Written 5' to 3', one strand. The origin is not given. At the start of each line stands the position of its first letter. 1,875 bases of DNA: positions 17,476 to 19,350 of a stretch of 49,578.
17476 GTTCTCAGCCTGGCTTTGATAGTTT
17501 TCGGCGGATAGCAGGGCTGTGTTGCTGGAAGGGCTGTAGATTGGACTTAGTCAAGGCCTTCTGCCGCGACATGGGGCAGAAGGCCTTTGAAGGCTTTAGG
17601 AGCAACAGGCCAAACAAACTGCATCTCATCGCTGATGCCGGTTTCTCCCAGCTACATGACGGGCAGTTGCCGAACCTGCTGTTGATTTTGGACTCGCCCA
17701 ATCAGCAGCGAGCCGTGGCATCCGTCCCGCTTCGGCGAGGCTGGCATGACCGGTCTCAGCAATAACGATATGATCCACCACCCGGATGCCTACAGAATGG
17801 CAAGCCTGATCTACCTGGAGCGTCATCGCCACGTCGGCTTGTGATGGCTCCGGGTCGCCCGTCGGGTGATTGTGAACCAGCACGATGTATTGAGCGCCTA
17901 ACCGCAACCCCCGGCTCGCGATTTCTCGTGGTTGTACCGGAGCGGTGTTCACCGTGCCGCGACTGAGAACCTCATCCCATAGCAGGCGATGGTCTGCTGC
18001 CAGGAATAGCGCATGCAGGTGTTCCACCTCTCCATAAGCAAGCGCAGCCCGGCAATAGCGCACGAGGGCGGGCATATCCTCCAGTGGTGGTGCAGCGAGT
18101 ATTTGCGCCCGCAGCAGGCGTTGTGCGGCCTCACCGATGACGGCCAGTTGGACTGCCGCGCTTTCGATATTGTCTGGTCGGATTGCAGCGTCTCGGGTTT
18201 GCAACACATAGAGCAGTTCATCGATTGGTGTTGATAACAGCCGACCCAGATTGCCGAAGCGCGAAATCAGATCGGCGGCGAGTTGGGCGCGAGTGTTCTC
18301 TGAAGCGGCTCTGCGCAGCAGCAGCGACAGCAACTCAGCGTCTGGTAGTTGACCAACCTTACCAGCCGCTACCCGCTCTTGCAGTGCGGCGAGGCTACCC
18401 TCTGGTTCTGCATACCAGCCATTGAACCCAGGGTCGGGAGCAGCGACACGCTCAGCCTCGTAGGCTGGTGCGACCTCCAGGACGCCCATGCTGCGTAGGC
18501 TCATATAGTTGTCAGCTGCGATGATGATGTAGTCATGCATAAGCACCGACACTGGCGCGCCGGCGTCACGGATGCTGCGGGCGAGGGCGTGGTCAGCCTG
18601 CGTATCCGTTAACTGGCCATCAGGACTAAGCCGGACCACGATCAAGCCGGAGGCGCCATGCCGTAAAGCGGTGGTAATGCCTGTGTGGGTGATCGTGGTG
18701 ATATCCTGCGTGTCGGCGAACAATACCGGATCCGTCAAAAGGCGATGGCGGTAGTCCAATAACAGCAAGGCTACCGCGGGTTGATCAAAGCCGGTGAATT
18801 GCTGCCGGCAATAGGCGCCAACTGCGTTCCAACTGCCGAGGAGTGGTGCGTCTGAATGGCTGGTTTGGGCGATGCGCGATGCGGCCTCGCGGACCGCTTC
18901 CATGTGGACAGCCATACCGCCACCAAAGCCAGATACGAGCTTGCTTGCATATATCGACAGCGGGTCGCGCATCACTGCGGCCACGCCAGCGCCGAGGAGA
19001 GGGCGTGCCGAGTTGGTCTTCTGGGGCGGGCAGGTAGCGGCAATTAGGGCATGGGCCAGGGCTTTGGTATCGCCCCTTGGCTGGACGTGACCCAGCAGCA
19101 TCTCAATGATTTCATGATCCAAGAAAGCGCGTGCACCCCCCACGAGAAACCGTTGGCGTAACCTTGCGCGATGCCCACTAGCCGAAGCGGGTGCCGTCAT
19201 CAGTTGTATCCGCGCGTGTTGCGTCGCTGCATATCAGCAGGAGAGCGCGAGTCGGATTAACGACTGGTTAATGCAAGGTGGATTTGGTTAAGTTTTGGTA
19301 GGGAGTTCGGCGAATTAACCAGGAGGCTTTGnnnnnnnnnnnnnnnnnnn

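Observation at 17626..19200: Tandem-duplicated RadC: a fused inactive-JAB / active-JAB pseudo-heterodimer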

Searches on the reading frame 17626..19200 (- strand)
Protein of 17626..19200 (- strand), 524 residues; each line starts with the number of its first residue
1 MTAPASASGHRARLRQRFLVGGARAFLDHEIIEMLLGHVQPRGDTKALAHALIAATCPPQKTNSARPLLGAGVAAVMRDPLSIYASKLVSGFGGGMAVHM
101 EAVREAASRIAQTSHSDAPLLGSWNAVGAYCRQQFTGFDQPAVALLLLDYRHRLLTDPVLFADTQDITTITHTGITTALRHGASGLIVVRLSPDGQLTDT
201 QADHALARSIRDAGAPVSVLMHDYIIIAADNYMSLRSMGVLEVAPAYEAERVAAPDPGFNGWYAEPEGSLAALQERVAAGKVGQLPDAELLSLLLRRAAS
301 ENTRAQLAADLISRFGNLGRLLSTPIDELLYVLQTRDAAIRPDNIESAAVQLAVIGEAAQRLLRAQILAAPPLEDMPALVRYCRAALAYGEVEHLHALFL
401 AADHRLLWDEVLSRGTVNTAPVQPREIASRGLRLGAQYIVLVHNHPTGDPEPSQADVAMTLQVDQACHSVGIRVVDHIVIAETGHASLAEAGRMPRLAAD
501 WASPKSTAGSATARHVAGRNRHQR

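Call 3: search_protein_families(library=pfam, proteins=[window:17626-19200:-], max_evalue=1)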
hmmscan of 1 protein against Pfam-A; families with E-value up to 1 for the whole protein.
window:17626-19200:- (524 aa): 3 families
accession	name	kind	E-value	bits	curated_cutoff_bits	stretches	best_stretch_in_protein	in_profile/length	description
PF04002.20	RadC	-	1.7e-54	183.3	22.1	2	378-492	6-120/121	RadC-like JAB domain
PF20582.4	UPF0758_N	-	7.3e-07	29.6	27.1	1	275-330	12-66/77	UPF0758 N-terminal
PF14464.11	Prok-JAB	-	8.4e-05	22.9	25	1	418-460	48-90/114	Prokaryotic homologs of the JAB domain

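Call 4: search_protein_families(library=ncbifam, proteins=[window:17626-19200:-], max_evalue=1)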
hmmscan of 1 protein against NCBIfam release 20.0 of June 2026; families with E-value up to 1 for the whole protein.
window:17626-19200:- (524 aa): 3 families
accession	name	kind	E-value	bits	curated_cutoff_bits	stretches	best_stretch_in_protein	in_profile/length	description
NF000642.1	PRK00024.1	equivalog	1.7e-75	253.3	180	2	275-493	2-211/212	RadC family protein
TIGR00608.1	radc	subfamily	2.9e-72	243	133.85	2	275-493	4-217/218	RadC family protein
NF008131.0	PRK10879.1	equivalog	0.057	12.2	465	1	458-490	387-419/438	Xaa-Pro aminopeptidase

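Call 8: find_homologous_proteins(query=window:17626-19200:-, max_evalue=0.00001)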
Query window:17626-19200:- (524 aa): 25 proteins with E <= 0.00001 among 8000 candidates.
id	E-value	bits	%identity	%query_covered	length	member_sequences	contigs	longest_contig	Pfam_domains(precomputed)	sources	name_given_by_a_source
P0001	0.0e+0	1137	100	100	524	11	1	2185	PF04002.21,PF20582.5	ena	-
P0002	4.0e-282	954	86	97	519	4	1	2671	PF04002.21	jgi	jgi:DNA repair protein RadC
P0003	2.9e-200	685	63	99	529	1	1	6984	PF04002.21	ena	-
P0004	3.3e-200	684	66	94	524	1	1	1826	PF04002.21,PF20582.5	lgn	-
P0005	4.9e-198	677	63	97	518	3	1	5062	PF04002.21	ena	-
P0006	3.0e-187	642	61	98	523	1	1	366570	PF04002.21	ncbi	-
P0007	1.6e-184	633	62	96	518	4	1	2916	PF04002.21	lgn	-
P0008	8.1e-182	624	61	95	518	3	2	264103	PF04002.21,PF20582.5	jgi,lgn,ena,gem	-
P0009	1.9e-180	619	63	89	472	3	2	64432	PF04002.21,PF14464.12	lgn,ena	-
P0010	1.9e-178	613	61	93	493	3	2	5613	PF04002.21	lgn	-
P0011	8.0e-137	475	49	95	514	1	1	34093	PF04002.21,PF20582.5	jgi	jgi:DNA repair protein RadC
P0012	8.6e-135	469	50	93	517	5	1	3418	PF04002.21,PF14464.12,PF20582.5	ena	-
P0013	3.0e-133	463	49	95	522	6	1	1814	PF04002.21,PF14464.12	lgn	-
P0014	5.6e-133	463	47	98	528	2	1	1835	PF04002.21,PF14464.12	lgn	-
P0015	1.7e-132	461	48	94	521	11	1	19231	PF04002.21,PF14464.12,PF20582.5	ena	-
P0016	2.3e-132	461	49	92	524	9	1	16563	PF04002.21,PF14464.12,PF20582.5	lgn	-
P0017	2.6e-130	454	47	95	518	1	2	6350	PF04002.21,PF14464.12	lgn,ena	-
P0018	3.7e-124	433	61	69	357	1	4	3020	PF04002.21,PF20582.5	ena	-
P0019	2.9e-114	401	45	90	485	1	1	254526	PF04002.21,PF14464.12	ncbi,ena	-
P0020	3.0e-107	378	42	97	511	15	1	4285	PF04002.21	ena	-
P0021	5.5e-81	291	53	54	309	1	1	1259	PF04002.21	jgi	jgi:DNA repair protein RadC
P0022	1.4e-60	224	41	66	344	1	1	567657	PF04002.21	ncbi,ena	-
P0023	2.5e-37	147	35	43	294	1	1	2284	PF04002.21,PF20582.5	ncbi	-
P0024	2.3e-33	134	35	43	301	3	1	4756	PF04002.21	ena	-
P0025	8.1e-17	79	43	19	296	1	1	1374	PF04002.21,PF20582.5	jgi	jgi:DNA repair protein RadC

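Call 10: find_encoding_contigs(protein=P0006, flank=8000, max_places=2)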
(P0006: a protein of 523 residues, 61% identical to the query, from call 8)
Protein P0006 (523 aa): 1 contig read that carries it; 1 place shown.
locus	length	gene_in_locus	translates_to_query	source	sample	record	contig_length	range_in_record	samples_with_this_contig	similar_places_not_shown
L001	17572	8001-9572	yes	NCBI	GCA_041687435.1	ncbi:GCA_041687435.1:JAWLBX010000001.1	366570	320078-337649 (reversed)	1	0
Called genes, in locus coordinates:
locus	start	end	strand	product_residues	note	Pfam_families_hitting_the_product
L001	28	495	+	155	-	PF00111:Fer2, PF01799:Fer2_2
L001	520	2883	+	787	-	PF01315:Ald_Xan_dh_C, PF02738:MoCoBD_1, PF20256:MoCoBD_2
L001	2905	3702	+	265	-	PF00941:FAD_binding_5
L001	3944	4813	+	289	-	PF00941:FAD_binding_5, PF03450:CO_deh_flav_C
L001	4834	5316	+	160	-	PF00111:Fer2, PF01799:Fer2_2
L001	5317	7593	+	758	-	PF01315:Ald_Xan_dh_C, PF02738:MoCoBD_1, PF20256:MoCoBD_2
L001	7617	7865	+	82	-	PF02597:ThiS (weak)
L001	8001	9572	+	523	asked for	PF04002:RadC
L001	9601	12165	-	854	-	PF13779:DUF4175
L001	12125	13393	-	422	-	PF00278:Orn_DAP_Arg_deC, PF01168:Ala_racemase_N, PF02784:Orn_Arg_deC_N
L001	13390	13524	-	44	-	-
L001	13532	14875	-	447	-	PF00206:Lyase_1, PF14698:ASL_C2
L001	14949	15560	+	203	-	PF00578:AhpC-TSA, PF08534:Redoxin, PF00085:Thioredoxin (faint), PF13905:Thioredoxin_8 (weak)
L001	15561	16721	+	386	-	PF03738:GSP_synth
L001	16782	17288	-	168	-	-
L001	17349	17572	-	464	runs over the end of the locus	PF01134:GIDA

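Call 11: find_encoding_contigs(protein=P0019, flank=8000, max_places=2)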
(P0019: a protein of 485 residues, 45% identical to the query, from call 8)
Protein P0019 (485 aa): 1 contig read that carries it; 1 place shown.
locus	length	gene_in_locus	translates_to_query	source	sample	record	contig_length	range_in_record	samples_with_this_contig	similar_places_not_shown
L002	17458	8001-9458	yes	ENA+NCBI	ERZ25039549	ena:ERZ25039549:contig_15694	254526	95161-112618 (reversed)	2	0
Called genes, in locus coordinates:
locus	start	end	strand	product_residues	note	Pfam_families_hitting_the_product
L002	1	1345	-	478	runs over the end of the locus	PF00483:NTP_transferase, PF22640:ManC_GMP_beta-helix (faint), PF01050:MannoseP_isomer, PF07883:Cupin_2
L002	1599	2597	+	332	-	-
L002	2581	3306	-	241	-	-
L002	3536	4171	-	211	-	PF00486:Trans_reg_C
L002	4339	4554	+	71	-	PF01361:Tautomerase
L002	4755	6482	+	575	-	PF02776:TPP_enzyme_N, PF00205:TPP_enzyme_M, PF02775:TPP_enzyme_C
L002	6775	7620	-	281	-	PF00296:Bac_luciferase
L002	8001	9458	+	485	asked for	PF04002:RadC, PF14464:Prok-JAB (weak)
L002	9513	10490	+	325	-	PF00135:COesterase (weak), PF20434:BD-FAE, PF07859:Abhydrolase_3, PF00326:Peptidase_S9 (weak)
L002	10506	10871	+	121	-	PF04237:YjbR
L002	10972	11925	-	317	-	PF03401:TctC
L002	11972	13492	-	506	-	PF01970:TctA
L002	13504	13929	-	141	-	PF07331:TctB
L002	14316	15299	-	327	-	PF00561:Abhydrolase_1, PF12697:Abhydrolase_6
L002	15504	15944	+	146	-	-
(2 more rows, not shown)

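Call 12: find_encoding_contigs(protein=P0008, flank=8000, max_places=2)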
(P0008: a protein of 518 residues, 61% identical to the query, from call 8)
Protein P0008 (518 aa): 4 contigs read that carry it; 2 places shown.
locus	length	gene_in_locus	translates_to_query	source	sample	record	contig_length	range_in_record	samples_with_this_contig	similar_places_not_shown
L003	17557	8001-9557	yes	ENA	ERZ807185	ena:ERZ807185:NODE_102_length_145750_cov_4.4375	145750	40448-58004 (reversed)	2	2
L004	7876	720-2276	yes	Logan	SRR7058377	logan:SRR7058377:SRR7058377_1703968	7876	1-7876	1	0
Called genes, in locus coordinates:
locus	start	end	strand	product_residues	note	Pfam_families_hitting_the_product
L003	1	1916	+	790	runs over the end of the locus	PF01315:Ald_Xan_dh_C, PF02738:MoCoBD_1, PF20256:MoCoBD_2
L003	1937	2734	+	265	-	PF00941:FAD_binding_5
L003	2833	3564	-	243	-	-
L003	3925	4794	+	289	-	PF00941:FAD_binding_5, PF03450:CO_deh_flav_C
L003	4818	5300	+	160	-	PF00111:Fer2, PF01799:Fer2_2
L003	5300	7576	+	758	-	PF01315:Ald_Xan_dh_C, PF02738:MoCoBD_1, PF20256:MoCoBD_2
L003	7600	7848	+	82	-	PF02597:ThiS (weak)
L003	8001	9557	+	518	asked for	PF20582:UPF0758_N (faint), PF04002:RadC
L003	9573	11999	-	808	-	PF13779:DUF4175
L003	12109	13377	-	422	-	PF00278:Orn_DAP_Arg_deC, PF02784:Orn_Arg_deC_N, PF01168:Ala_racemase_N (weak)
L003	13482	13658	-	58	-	PF03966:Trm112p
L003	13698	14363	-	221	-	PF02190:LON_substr_bdg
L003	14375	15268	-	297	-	PF00085:Thioredoxin, PF13098:Thioredoxin_2 (weak), PF24575:TPR_Slam (faint), PF14559:TPR_19, PF13432:TPR_16 (weak), PF14561:TPR_20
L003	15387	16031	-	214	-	PF02586:SRAP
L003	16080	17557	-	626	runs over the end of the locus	PF02518:HATPase_c, PF13589:HATPase_c_3, PF00183:HSP90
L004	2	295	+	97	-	?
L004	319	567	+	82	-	PF02597:ThiS (weak)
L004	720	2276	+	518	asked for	PF20582:UPF0758_N (faint), PF04002:RadC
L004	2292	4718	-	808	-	PF13779:DUF4175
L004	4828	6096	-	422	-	PF00278:Orn_DAP_Arg_deC, PF02784:Orn_Arg_deC_N, PF01168:Ala_racemase_N (weak)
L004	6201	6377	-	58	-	PF03966:Trm112p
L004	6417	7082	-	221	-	PF02190:LON_substr_bdg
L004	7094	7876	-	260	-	?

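Call 13: find_encoding_contigs(protein=P0011, flank=8000, max_places=2)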
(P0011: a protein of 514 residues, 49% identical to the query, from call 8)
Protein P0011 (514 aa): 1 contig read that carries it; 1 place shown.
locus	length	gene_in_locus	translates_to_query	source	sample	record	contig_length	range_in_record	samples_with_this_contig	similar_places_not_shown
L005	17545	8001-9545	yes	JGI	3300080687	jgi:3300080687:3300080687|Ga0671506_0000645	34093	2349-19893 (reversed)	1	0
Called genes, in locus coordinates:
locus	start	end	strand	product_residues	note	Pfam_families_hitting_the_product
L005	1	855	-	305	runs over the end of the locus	PF00106:adh_short, PF08659:KR, PF13561:adh_short_C2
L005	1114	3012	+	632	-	PF16177:ACAS_N, PF00501:AMP-binding, PF13193:AMP-binding_C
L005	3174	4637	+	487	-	PF17408:MCD_N, PF05292:MCD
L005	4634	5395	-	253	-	PF01416:PseudoU_synth_1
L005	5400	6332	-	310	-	PF00551:Formyl_trans_N, PF02911:Formyl_trans_C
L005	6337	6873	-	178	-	PF01327:Pep_deformylase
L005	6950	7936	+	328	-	PF02646:RmuC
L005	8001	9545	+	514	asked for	PF20582:UPF0758_N (faint), PF04002:RadC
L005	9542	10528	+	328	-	PF00135:COesterase, PF20434:BD-FAE, PF07859:Abhydrolase_3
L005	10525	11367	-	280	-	PF13578:Methyltransf_24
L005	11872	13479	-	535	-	PF07690:MFS_1, PF00083:Sugar_tr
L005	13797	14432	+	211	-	PF02075:RuvC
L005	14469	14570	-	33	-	-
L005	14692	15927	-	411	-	PF02771:Acyl-CoA_dh_N, PF02770:Acyl-CoA_dh_M, PF00441:Acyl-CoA_dh_1, PF08028:Acyl-CoA_dh_2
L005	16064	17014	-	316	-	PF04960:Glutaminase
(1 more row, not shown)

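Call 14: find_encoding_contigs(protein=P0015, flank=8000, max_places=2)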
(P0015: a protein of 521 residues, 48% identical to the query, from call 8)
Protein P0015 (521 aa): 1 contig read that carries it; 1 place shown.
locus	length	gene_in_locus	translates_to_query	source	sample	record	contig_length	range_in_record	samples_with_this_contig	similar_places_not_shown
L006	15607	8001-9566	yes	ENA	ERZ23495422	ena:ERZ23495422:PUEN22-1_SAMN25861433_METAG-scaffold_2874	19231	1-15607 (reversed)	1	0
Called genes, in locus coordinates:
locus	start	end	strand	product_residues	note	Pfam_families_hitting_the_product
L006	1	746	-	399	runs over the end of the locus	PF07995:GSDH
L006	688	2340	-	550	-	PF02776:TPP_enzyme_N, PF00205:TPP_enzyme_M, PF02775:TPP_enzyme_C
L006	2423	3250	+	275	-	PF01522:Polysacc_deac_1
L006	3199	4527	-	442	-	PF00561:Abhydrolase_1 (faint), PF01738:DLH (weak), PF12146:Hydrolase_4 (weak)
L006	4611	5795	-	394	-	PF00296:Bac_luciferase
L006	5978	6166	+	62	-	-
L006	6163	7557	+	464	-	PF01425:Amidase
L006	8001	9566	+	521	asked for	PF20582:UPF0758_N (faint), PF04002:RadC, PF14464:Prok-JAB (weak)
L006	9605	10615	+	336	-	-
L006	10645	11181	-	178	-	PF02515:CoA_transf_3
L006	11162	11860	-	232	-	PF02515:CoA_transf_3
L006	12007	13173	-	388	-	PF02771:Acyl-CoA_dh_N, PF02770:Acyl-CoA_dh_M, PF00441:Acyl-CoA_dh_1, PF08028:Acyl-CoA_dh_2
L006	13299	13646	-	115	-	PF24348:DUF7508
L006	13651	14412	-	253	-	PF00378:ECH_1, PF16113:ECH_2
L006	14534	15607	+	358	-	?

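Call 15: find_encoding_contigs(protein=P0016, flank=8000, max_places=2)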
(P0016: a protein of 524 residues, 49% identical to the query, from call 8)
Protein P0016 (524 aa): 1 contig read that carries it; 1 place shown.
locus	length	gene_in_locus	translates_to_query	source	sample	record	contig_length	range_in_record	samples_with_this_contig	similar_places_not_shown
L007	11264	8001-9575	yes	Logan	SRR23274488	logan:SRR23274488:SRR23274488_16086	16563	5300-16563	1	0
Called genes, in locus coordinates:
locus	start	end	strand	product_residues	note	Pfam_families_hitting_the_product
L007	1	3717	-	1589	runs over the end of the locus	PF14252:DUF4347, PF01839:FG-GAP (weak), PF14312:FG-GAP_2 (faint), PF13517:FG-GAP_3 (faint), PF01839:FG-GAP (weak), PF19077:Big_13 (weak), PF00353:HemolysinCabind (weak), PF19077:Big_13, +1 more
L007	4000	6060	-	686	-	PF05378:Hydant_A_N, PF01968:Hydantoinase_A, PF19278:Hydant_A_C (weak)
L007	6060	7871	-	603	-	PF02538:Hydantoinase_B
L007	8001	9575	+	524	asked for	PF20582:UPF0758_N (faint), PF04002:RadC, PF14464:Prok-JAB (faint)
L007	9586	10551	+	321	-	PF00135:COesterase, PF20434:BD-FAE, PF07859:Abhydrolase_3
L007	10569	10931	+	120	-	PF04237:YjbR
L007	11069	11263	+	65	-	?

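Call 16: find_encoding_contigs(protein=P0009, flank=8000, max_places=2)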
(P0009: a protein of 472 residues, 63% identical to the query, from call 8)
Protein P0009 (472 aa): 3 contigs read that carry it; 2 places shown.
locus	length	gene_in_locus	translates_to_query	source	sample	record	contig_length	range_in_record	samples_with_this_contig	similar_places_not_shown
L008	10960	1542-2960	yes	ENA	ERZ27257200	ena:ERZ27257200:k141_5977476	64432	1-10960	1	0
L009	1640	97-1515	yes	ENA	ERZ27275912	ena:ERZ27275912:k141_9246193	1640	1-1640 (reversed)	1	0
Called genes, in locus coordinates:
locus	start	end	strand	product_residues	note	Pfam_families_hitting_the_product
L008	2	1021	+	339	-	?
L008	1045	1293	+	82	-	PF02597:ThiS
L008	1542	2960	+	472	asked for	PF04002:RadC, PF14464:Prok-JAB (faint)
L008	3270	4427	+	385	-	PF13356:Arm-DNA-bind_3, PF14659:Phage_int_SAM_3, PF22022:Phage_int_M (faint), PF00589:Phage_integrase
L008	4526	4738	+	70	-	PF12728:HTH_17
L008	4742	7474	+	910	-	PF04465:DUF499 (weak)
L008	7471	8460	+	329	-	-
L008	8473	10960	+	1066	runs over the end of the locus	PF01555:N6_N4_Mtase (faint)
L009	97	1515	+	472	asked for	PF04002:RadC, PF14464:Prok-JAB (faint)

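Call 17: find_related_loci(query=A1, collection=genome_contigs, flank=6000)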
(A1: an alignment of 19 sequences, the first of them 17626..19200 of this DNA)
Query A1 (524 aa) in genome_contigs; peptide patterns used: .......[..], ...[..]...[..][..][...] (x = any residue, [..] = any of these).
590 stretches matched a pattern; 547 encode a relative of the query (tblastn E <= 1e-3); the best 80 are kept; 80 distinct loci.
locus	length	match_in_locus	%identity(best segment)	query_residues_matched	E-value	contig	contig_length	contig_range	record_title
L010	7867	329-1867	63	8-521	0e+0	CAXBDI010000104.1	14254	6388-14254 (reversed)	MAG TPA_asm: uncultured Alphaproteobacteria bacterium isolate ERR2762122_concoct_107 genome assembly, contig: ERZ3421826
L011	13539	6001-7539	61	6-521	0e+0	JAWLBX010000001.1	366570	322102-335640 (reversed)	MAG: Alphaproteobacteria bacterium isolate 15dZY3.bin.14 NODE_35_length_366570_cov_6.395136, whole genome shotgun sequen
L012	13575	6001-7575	46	9-524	4e-122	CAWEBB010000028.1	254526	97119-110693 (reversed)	MAG: uncultured Alphaproteobacteria bacterium isolate MFD05684.bin.1.327 genome assembly, contig: contig_15694, whole ge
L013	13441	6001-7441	40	9-506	5e-81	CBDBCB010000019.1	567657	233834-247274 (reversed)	MAG: Alphaproteobacteria bacterium isolate 9a4e5a80-d190-433f-89a2-7b4df8df3d56 genome assembly, contig: contig_19, whol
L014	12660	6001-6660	40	9-496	2e-40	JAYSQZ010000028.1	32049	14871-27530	MAG: Alphaproteobacteria bacterium isolate GFS_11880 GFS_11880_27, whole genome shotgun sequence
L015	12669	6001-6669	38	4-492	6e-40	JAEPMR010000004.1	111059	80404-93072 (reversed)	MAG: Marivivens sp. isolate HCUG1434-3 NODE_4_length_111059_cov_5.789443, whole genome shotgun sequence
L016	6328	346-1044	38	9-496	2e-39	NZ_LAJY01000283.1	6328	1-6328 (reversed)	Elstera litoralis strain Dia-1 c283, whole genome shotgun sequence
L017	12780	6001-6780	36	9-492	4e-39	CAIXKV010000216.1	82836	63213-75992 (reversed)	MAG: uncultured Rhodospirillales bacterium isolate C5coas_bin-2163 genome assembly, contig: bin-2163:216/269, whole geno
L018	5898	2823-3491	41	4-492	4e-39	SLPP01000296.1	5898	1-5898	MAG: Rhodobacteraceae bacterium isolate CSSed165cm_500 CSSed16-5cm-65949, whole genome shotgun sequence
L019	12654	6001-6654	37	9-492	1e-38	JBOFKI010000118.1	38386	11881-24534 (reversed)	MAG: Alphaproteobacteria bacterium isolate WFFMC_MAG_370 k139_4378_flag=0_multi=9.9628_len=38386, whole genome shotgun s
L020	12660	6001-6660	38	9-496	1e-38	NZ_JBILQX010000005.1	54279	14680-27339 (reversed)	MAG: Elstera sp. isolate ME2018-06-07_3300034013_group8_bin9 Rohwer_bin1888_scaffold_280_c1, whole genome shotgun sequen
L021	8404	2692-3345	37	9-492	3e-38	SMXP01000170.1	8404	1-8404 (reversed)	MAG: Alphaproteobacteria bacterium isolate N075bin68 k141_1930572, whole genome shotgun sequence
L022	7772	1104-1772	39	4-492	1e-37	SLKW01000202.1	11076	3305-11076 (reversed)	MAG: Rhodobacteraceae bacterium isolate CSSed165cm_288 CSSed16-5cm-21653, whole genome shotgun sequence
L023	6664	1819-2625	33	9-492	1e-37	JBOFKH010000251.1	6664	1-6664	MAG: Alphaproteobacteria bacterium isolate WFFMC_MAG_371 k139_19034_flag=0_multi=4.8817_len=6664, whole genome shotgun s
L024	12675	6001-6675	38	8-492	4e-37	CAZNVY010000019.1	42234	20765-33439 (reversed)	MAG TPA_asm: uncultured Elstera sp. isolate SRP290908_co2_383 genome assembly, contig: NODE_1067_length_42234_cov_4.1573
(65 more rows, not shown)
